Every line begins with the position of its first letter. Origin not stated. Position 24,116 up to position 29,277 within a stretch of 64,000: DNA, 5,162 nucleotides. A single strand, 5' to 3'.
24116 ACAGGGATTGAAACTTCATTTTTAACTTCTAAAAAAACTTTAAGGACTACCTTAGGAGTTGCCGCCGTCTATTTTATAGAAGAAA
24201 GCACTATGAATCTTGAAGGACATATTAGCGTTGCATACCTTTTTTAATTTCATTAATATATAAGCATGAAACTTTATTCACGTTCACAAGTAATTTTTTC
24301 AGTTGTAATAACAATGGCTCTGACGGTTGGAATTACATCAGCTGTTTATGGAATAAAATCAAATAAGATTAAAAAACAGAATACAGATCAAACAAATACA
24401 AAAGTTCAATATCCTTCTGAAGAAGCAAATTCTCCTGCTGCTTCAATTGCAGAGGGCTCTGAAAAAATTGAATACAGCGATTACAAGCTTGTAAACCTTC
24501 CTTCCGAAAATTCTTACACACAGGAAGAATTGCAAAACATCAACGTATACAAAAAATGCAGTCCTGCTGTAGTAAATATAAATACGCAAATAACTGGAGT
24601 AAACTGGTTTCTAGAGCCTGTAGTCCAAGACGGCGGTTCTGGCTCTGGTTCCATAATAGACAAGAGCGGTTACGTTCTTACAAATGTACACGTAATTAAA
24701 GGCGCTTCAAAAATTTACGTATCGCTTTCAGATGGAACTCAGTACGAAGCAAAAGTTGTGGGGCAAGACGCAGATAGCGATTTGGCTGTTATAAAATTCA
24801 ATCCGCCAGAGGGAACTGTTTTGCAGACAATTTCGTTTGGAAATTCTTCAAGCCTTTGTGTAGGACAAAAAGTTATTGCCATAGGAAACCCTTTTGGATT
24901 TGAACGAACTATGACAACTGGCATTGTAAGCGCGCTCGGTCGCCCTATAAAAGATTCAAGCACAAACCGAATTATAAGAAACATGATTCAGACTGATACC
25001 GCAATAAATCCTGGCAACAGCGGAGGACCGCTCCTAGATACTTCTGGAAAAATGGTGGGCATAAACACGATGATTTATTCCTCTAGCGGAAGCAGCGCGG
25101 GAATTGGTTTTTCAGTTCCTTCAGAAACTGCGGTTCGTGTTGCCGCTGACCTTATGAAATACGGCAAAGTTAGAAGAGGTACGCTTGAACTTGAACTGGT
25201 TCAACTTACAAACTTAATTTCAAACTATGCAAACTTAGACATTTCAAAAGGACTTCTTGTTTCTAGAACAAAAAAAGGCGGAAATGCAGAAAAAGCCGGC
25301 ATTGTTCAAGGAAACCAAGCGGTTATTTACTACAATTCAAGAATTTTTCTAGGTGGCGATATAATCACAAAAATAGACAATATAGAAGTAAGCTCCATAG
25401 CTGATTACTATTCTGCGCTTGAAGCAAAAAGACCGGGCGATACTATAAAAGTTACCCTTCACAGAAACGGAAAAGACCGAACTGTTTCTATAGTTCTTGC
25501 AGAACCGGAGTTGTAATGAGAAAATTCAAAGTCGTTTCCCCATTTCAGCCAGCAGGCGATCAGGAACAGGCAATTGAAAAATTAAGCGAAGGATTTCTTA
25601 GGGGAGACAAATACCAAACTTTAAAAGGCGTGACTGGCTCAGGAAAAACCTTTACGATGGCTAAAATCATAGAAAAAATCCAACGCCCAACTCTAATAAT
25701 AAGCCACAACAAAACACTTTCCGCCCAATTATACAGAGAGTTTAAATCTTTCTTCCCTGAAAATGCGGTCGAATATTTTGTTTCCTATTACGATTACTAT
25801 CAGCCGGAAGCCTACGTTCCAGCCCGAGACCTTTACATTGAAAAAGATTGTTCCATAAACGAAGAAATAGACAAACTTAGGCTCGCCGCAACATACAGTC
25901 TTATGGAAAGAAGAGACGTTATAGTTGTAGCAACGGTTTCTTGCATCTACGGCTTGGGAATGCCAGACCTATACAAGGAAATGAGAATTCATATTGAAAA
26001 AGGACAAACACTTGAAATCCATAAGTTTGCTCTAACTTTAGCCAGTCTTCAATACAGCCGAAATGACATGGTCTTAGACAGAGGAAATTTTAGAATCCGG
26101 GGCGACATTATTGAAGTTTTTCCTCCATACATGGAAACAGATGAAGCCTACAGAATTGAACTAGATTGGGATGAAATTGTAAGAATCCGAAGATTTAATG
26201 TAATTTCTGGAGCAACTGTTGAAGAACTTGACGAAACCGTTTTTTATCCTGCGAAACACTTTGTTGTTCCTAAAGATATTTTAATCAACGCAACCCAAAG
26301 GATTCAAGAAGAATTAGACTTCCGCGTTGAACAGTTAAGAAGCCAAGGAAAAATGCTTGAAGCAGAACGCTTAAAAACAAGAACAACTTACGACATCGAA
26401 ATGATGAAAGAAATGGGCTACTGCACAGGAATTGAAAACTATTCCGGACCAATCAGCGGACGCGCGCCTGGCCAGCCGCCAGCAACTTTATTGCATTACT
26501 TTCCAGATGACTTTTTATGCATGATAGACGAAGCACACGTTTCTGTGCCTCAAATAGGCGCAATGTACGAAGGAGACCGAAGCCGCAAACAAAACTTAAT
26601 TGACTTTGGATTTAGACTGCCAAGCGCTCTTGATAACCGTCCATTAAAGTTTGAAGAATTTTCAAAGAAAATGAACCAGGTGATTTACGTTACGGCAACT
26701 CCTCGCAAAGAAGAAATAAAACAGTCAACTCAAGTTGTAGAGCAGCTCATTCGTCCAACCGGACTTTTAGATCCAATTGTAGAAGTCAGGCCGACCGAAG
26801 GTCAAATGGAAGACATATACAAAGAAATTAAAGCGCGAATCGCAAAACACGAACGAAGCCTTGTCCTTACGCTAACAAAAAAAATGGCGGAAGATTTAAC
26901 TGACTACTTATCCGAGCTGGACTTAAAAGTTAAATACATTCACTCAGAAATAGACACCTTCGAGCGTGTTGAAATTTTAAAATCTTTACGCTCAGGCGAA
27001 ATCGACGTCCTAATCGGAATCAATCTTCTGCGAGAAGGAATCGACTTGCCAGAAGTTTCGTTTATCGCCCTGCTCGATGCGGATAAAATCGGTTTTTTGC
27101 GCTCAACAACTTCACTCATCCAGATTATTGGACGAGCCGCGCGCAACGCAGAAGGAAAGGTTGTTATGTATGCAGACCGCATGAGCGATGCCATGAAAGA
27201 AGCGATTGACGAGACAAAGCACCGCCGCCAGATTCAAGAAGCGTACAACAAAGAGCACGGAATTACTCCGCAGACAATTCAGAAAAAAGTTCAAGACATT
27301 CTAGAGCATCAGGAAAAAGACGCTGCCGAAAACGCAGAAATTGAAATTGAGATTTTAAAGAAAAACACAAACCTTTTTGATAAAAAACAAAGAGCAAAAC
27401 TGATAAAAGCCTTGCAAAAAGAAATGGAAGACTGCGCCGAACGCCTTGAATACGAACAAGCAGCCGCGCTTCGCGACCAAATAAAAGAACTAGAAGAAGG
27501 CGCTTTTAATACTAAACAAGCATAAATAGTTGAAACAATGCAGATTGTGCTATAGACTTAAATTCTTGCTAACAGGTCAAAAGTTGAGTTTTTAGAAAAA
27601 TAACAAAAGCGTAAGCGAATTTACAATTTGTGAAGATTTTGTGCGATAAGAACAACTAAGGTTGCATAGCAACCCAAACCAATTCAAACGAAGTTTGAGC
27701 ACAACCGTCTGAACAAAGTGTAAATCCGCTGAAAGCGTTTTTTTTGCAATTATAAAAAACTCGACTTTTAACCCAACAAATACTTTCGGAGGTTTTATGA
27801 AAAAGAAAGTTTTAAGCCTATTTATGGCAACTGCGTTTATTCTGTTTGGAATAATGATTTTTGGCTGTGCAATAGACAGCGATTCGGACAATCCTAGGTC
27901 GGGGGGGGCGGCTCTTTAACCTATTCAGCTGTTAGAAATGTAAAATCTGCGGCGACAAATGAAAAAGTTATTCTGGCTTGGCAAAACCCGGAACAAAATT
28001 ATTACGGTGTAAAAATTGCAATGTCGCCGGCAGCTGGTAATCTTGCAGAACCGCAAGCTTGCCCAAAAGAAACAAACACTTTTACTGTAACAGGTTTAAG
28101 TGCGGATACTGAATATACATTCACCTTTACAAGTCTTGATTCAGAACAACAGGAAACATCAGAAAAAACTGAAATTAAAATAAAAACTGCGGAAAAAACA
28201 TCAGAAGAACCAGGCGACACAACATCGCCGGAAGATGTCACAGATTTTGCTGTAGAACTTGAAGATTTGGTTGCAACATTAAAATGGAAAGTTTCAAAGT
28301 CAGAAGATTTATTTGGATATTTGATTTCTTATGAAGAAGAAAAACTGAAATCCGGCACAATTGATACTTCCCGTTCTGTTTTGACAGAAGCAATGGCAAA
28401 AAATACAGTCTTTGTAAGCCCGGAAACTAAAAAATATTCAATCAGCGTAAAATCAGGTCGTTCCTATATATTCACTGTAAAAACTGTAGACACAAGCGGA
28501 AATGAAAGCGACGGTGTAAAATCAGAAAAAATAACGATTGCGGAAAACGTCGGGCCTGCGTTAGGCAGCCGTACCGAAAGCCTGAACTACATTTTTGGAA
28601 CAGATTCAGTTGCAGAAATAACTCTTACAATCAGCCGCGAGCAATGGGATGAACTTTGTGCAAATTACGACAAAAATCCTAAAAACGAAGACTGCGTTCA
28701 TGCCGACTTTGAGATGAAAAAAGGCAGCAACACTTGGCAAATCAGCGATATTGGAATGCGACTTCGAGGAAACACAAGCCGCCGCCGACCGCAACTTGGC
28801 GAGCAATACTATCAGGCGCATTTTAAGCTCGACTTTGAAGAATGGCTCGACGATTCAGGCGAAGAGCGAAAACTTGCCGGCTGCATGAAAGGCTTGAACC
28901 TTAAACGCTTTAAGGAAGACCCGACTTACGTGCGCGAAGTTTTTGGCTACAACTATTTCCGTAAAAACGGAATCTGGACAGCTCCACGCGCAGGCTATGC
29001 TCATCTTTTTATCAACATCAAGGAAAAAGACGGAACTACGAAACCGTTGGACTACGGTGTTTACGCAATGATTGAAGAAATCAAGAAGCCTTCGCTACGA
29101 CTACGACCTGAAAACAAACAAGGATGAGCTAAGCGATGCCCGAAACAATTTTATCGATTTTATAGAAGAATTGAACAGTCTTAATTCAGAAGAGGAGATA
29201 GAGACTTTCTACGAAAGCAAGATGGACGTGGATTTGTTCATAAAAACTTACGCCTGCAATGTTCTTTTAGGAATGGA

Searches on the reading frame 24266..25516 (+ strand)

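Call 72: search_protein_families(library=pfam, proteins=[window:24266-25516:+], max_evalue=0.0001)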
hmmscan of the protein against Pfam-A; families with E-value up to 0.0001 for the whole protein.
window:24266-25516:+ (416 aa): 4 families
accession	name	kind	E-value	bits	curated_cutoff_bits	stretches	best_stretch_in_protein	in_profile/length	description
PF13365.12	Trypsin_2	-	1.8e-32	113.5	27.6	1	126-266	1-144/144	Trypsin-like peptidase domain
PF00089.32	Trypsin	-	7.5e-20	72.1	20.6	1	126-288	27-215/220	Trypsin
PF13180.12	PDZ_2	-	1.7e-10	41.5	27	1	329-409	13-78/80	PDZ domain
PF17820.7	PDZ_6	-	5.8e-05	23.2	27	0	364-389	19-44/54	PDZ domain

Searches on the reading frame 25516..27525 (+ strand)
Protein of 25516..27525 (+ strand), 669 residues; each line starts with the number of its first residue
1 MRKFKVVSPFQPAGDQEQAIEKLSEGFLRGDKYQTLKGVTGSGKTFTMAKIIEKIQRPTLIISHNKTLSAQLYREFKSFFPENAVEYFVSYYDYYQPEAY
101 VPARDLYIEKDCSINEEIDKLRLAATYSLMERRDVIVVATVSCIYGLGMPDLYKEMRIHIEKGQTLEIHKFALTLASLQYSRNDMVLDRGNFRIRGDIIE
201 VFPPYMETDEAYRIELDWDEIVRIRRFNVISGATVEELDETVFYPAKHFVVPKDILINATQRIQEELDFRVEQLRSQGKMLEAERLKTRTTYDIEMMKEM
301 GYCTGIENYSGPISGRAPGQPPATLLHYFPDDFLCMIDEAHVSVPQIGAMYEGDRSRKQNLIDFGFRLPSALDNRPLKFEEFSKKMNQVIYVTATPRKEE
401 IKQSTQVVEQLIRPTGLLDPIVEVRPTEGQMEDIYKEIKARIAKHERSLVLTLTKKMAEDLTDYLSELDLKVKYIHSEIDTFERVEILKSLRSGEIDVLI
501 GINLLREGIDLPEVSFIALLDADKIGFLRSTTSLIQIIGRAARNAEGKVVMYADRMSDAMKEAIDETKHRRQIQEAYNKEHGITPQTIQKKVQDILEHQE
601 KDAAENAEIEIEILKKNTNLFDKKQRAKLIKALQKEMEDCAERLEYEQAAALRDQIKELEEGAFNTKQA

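Call 72: search_protein_families(library=pfam, proteins=[window:25516-27525:+], max_evalue=0.0001)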
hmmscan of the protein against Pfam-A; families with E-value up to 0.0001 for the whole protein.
window:25516-27525:+ (669 aa): 6 families
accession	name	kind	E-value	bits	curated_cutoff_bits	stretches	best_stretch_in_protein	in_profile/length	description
PF17757.6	UvrB_inter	-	9.4e-28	96.6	22.9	1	158-249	1-91/91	UvrB interaction domain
PF12344.14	UvrB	-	6.3e-23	80.8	27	1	551-592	1-42/43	Ultra-violet resistance protein B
PF00271.37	Helicase_C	-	4.4e-20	72.4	23.5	1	431-544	3-109/110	Helicase conserved C-terminal domain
PF04851.21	ResIII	-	9.8e-13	48.8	22.5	1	14-85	6-82/164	Type III restriction enzyme, res subunit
PF02151.25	UVR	-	3e-10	39.9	21.5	1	628-661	2-35/36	UvrB/uvrC motif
PF00270.35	DEAD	-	4.7e-07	30.1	26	0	15-83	3-72/167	DEAD/DEAH box helicase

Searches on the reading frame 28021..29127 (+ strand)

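Call 72: search_protein_families(library=pfam, proteins=[window:28021-29127:+], max_evalue=0.0001)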
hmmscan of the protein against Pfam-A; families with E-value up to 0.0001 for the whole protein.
window:28021-29127:+ (368 aa): 4 families
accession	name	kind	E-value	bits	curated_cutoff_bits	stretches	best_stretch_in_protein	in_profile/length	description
PF08757.17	CotH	-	7e-08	32.8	23.8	1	247-362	2-97/322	CotH kinase protein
PF00041.27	fn3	-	3.3e-06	27.7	25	0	15-51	44-82/84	Fibronectin type III domain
PF16323.11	DUF4959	-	3.9e-05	24.4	32.9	0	60-116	9-65/106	Domain of unknown function (DUF4959)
PF22352.2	K319L-like_PKD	-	6e-05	23.4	27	0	16-52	47-82/84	K319L-like, PKD domain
